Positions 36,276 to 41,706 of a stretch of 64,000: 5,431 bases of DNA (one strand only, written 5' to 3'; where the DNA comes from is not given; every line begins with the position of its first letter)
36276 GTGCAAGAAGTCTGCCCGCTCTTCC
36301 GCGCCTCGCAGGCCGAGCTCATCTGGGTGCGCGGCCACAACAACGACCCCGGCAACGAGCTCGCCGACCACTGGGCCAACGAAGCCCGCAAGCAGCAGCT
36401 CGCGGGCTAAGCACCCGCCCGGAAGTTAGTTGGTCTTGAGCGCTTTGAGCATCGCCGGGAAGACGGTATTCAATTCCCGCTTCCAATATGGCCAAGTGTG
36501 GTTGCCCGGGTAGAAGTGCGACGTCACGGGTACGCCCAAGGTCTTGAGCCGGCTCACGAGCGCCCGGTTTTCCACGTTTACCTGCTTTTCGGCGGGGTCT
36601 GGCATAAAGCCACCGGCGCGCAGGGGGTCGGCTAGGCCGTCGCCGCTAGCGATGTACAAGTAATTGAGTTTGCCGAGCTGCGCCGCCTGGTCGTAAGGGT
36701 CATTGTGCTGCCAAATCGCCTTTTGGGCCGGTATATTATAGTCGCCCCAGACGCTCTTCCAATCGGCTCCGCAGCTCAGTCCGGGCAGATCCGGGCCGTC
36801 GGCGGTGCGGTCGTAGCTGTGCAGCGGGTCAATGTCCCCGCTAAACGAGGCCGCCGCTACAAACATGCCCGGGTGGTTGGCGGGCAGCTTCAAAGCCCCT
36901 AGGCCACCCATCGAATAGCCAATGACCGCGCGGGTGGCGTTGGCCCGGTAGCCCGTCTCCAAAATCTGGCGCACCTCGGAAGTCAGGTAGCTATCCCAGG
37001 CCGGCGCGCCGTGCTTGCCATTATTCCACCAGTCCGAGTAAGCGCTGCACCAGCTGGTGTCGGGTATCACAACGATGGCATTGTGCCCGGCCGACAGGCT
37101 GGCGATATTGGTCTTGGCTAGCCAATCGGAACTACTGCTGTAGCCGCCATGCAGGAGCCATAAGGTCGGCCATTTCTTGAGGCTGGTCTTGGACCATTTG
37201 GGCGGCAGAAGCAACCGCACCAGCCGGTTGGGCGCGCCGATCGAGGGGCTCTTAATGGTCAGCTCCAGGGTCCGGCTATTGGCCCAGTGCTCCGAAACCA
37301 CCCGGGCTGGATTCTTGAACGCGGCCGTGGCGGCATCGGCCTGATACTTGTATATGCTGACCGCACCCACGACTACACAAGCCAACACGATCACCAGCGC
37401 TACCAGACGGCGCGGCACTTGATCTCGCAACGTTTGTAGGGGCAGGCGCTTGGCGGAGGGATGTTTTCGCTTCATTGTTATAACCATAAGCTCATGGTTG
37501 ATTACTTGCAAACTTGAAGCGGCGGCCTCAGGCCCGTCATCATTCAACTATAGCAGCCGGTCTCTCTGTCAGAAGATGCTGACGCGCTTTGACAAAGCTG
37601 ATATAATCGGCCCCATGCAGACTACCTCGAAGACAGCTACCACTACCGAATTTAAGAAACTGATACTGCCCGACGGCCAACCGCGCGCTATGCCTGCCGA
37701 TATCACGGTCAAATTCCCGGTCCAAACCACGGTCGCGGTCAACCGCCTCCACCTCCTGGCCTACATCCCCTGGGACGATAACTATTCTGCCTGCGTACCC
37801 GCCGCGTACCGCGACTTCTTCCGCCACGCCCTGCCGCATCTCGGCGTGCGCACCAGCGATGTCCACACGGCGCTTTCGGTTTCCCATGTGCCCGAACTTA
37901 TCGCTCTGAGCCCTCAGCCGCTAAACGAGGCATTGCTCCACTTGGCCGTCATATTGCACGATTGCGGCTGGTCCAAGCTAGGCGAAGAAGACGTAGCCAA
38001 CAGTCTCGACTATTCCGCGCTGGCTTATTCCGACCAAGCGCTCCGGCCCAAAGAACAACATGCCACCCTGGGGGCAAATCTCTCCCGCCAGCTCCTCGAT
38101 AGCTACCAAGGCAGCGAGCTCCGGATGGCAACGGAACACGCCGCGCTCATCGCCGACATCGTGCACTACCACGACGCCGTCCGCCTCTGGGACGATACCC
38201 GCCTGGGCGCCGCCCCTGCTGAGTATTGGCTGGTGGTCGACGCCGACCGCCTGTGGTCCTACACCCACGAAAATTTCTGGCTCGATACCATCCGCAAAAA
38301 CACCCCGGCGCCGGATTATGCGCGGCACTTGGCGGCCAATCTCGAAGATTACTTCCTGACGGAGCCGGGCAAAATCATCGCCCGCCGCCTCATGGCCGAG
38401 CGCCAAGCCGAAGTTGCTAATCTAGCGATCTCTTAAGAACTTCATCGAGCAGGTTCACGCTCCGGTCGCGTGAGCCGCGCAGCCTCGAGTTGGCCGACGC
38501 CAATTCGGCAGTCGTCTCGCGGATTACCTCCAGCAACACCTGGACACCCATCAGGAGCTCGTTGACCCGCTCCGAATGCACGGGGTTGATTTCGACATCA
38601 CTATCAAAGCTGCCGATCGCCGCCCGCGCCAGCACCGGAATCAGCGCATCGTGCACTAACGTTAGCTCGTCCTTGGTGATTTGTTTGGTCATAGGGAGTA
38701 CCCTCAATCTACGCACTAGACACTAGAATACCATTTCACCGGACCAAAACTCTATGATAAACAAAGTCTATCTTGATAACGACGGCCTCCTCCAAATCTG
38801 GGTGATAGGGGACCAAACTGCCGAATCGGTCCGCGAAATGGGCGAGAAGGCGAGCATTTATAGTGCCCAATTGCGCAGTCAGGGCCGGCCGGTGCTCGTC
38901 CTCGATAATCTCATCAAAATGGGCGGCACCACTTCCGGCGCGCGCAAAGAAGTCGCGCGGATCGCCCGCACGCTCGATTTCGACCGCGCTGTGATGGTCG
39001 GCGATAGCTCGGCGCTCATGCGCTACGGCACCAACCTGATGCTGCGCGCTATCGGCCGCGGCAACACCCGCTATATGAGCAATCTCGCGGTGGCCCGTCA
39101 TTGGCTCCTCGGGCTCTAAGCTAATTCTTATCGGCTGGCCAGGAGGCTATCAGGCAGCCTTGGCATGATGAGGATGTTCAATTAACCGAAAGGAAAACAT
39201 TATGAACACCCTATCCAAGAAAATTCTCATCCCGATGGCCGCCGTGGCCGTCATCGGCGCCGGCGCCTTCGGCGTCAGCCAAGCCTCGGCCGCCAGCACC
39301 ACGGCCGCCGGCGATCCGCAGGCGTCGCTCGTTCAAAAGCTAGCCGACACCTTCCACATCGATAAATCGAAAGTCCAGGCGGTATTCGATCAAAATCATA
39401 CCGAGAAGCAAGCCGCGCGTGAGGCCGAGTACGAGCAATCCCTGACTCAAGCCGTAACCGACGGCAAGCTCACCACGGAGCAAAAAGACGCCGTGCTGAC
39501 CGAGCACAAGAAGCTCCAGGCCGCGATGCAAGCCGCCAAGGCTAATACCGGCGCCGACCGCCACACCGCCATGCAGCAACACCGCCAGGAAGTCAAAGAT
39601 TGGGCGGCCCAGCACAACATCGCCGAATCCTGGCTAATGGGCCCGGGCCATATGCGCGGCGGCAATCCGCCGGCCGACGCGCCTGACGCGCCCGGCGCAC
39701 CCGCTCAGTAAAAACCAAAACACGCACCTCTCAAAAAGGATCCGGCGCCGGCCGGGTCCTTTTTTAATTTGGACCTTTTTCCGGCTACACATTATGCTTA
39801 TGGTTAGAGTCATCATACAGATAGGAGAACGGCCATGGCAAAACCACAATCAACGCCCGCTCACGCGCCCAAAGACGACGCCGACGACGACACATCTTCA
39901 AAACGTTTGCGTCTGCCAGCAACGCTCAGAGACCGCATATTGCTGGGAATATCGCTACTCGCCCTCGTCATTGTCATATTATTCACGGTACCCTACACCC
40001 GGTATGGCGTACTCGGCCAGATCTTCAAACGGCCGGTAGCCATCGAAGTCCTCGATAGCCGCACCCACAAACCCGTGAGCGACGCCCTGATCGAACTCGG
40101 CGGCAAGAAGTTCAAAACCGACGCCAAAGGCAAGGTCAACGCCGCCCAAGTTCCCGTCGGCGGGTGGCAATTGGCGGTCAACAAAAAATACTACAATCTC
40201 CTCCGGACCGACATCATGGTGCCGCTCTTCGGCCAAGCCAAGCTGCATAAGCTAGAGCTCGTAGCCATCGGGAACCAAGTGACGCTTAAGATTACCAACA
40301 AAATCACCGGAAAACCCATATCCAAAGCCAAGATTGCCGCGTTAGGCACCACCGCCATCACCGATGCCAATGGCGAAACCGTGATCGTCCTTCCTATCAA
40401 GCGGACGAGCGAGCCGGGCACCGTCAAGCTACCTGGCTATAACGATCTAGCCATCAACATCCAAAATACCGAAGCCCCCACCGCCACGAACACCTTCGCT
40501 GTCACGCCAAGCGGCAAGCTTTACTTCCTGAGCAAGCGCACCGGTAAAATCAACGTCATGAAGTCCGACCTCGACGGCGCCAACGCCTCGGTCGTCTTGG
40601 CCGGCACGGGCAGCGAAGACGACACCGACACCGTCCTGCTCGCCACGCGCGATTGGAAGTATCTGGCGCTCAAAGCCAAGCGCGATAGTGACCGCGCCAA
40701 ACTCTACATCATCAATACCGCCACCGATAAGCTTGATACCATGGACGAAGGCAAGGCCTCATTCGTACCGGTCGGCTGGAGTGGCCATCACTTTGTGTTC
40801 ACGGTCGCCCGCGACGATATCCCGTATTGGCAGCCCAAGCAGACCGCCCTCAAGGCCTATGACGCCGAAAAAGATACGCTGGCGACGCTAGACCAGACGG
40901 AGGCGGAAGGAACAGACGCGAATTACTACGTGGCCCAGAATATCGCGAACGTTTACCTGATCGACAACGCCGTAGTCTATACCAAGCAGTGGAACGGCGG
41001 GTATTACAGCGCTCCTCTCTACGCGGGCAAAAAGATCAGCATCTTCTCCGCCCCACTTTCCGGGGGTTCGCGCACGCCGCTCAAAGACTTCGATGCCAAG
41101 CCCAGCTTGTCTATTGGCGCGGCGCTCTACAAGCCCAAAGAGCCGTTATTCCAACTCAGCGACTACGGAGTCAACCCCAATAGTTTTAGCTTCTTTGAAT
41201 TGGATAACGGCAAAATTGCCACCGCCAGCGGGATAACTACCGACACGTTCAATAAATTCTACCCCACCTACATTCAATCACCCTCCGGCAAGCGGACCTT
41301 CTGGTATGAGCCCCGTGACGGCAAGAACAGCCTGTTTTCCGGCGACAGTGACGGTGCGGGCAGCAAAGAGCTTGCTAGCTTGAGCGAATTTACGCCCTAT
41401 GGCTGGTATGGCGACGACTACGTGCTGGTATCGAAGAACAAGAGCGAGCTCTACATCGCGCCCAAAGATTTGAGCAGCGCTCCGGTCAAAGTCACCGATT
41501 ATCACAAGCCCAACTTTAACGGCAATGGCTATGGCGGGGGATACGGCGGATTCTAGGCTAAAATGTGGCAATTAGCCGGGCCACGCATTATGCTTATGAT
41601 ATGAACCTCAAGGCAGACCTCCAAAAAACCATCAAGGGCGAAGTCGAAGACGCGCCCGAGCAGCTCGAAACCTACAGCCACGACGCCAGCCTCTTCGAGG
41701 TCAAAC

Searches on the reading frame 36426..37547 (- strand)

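Call 58: search_protein_families(library=pfam, proteins=[window:36426-37547:-], max_evalue=0.0001)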
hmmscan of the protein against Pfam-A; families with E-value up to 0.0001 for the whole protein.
window:36426-37547:- (373 aa): 1 family
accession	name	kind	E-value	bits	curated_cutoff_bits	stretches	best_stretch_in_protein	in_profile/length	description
PF00756.26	Esterase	-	1.9e-35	123.3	22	1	108-363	8-248/251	Putative esterase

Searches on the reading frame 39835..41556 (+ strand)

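Call 58: search_protein_families(library=pfam, proteins=[window:39835-41556:+], max_evalue=0.0001)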
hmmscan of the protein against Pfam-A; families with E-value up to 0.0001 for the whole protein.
window:39835-41556:+ (573 aa): 1 family
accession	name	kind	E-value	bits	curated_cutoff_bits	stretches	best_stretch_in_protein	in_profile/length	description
PF13620.12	CarboxypepD_reg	-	6.7e-07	30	32.3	0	71-130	5-70/82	Carboxypeptidase regulatory-like domain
